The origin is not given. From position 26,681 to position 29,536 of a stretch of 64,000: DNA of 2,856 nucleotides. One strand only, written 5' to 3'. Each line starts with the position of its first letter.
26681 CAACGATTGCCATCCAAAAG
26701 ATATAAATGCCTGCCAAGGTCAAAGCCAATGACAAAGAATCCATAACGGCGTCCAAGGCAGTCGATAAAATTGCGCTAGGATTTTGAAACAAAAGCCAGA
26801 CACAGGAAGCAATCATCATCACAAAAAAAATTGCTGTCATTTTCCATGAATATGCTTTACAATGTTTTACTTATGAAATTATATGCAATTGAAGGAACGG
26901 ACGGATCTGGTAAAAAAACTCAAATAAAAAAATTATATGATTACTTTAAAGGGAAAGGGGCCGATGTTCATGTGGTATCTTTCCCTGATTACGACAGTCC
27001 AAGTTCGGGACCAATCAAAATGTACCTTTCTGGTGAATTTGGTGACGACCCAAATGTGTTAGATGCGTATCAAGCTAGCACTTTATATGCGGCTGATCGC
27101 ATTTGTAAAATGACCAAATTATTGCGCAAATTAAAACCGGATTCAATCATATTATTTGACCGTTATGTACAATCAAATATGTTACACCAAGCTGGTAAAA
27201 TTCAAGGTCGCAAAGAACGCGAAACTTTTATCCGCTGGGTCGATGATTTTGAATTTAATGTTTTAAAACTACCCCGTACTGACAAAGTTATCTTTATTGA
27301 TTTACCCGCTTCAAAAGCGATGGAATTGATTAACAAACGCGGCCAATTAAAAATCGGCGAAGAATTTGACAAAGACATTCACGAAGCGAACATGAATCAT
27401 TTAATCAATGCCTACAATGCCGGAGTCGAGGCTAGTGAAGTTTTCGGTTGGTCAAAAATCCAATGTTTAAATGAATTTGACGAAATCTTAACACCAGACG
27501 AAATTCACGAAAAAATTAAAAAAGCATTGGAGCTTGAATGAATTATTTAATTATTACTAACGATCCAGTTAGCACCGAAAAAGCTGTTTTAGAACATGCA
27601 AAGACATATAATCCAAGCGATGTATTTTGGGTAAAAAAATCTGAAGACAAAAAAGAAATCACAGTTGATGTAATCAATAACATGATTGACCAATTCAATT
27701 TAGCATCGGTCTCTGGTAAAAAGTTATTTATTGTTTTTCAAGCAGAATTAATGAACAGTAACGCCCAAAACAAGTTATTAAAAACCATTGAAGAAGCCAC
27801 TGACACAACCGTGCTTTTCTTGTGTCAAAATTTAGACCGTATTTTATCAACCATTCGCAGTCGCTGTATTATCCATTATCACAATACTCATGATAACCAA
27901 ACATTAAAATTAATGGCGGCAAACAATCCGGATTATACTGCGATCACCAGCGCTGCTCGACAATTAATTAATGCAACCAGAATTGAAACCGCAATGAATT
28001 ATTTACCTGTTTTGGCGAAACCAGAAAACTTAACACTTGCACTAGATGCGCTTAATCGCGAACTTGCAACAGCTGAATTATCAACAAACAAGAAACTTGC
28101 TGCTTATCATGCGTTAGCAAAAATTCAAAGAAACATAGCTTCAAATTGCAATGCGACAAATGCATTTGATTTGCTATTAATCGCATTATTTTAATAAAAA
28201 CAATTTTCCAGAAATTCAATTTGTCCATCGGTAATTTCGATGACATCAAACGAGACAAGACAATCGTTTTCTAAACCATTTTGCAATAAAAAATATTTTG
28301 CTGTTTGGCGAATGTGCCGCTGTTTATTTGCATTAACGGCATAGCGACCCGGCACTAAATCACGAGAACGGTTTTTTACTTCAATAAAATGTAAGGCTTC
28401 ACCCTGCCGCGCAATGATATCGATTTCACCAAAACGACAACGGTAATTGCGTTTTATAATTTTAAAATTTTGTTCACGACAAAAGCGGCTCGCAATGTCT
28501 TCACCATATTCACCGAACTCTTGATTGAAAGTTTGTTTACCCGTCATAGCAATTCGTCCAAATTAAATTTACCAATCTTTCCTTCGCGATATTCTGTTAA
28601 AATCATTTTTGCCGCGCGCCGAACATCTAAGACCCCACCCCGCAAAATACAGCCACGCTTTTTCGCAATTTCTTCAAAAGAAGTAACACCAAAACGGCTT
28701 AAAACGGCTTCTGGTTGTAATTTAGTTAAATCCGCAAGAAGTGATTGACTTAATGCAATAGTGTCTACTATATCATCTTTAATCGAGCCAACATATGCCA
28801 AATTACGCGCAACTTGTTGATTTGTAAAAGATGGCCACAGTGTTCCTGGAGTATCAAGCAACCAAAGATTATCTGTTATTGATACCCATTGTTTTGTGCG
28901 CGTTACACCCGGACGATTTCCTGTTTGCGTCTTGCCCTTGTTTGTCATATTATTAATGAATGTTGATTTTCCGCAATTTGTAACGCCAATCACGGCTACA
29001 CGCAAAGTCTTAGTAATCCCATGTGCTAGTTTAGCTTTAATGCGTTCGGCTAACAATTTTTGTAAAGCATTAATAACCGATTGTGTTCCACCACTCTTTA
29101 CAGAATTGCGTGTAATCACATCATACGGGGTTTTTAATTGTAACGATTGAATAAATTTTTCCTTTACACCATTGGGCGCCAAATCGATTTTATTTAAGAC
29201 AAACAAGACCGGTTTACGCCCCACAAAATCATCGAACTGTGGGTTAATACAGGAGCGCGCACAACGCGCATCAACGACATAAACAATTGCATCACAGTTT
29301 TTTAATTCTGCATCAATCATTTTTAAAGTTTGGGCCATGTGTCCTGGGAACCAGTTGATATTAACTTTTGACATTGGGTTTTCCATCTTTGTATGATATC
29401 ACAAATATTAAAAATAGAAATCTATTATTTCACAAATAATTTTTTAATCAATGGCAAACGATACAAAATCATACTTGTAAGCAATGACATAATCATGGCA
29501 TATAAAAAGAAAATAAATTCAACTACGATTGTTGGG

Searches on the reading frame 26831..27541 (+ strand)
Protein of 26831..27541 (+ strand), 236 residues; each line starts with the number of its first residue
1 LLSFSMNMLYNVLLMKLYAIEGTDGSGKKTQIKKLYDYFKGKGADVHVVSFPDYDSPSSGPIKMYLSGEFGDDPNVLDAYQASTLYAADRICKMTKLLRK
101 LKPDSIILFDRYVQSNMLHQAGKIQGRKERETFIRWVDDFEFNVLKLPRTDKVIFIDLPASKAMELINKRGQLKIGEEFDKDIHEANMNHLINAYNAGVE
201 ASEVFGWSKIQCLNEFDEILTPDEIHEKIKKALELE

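Call 18: search_protein_families(library=pfam, proteins=[window:26831-27541:+], max_evalue=0.001)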
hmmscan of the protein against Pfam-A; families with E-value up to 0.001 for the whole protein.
window:26831-27541:+ (236 aa): 2 families
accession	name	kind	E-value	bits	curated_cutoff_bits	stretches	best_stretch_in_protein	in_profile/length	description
PF02223.23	Thymidylate_kin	-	8.1e-20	71.7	27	1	20-194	1-162/185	Thymidylate kinase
PF01712.25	dNK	-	0.00039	20.7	27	0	20-201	3-169/203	Deoxynucleoside kinase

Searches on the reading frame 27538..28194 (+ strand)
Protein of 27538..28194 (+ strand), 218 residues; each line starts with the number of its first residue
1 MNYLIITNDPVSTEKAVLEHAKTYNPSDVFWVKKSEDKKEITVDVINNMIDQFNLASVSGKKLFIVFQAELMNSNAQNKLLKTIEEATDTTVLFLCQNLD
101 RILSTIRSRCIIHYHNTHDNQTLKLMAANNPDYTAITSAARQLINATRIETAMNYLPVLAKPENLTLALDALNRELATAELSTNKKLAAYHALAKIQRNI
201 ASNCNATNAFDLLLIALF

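Call 18: search_protein_families(library=pfam, proteins=[window:27538-28194:+], max_evalue=0.001)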
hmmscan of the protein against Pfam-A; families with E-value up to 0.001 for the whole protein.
window:27538-28194:+ (218 aa): 1 family
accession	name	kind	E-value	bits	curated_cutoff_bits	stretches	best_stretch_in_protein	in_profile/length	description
PF13177.12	DNA_pol3_delta2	-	1e-20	74.8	27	1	21-112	63-154/161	DNA polymerase III, delta subunit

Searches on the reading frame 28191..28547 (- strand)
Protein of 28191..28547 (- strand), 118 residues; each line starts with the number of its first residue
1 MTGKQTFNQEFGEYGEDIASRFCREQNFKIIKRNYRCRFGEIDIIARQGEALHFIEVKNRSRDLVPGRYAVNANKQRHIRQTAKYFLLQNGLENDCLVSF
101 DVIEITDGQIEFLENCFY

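Call 18: search_protein_families(library=pfam, proteins=[window:28191-28547:-], max_evalue=0.001)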
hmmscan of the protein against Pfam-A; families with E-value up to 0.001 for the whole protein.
window:28191-28547:- (118 aa): 2 families
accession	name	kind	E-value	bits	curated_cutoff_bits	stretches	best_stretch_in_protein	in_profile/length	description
PF02021.23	UPF0102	-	5.8e-25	87.9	23.6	1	15-105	1-80/80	Uncharacterised protein family UPF0102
PF08378.17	NERD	-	5.8e-06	27.2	22.1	1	12-70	2-65/111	Nuclease-related domain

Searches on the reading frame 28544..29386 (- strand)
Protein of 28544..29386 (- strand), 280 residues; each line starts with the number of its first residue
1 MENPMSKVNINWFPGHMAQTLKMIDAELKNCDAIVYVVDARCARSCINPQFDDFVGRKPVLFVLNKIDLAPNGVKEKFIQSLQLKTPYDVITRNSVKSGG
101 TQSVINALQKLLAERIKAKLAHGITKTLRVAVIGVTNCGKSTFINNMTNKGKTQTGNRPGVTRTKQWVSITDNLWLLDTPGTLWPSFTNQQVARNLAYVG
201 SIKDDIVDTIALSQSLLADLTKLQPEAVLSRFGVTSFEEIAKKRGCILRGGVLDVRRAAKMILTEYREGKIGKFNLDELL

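Call 18: search_protein_families(library=pfam, proteins=[window:28544-29386:-], max_evalue=0.001)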
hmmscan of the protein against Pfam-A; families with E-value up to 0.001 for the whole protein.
window:28544-29386:- (280 aa): 6 families
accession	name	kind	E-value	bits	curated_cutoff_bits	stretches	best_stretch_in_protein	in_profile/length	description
PF01926.29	MMR_HSR1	-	9.2e-19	68.1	21.9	1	129-196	1-70/113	50S ribosome-binding GTPase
PF02421.24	FeoB_N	-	2.5e-13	50.3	27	1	129-216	2-95/156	Ferrous iron transport protein B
PF00350.29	Dynamin_N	-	7.6e-06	26.5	27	0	130-156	1-27/168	Dynamin family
PF03193.22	RsgA_GTPase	-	3.3e-05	24.2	30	1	60-181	56-167/174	RsgA GTPase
PF10662.15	PduV-EutP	-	7.2e-05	23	21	0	27-104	60-137/143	Ethanolamine utilisation - propanediol utilisation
PF00009.33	GTP_EFTU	-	9.4e-05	22.5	26.5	0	10-82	73-150/188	Elongation factor Tu GTP binding domain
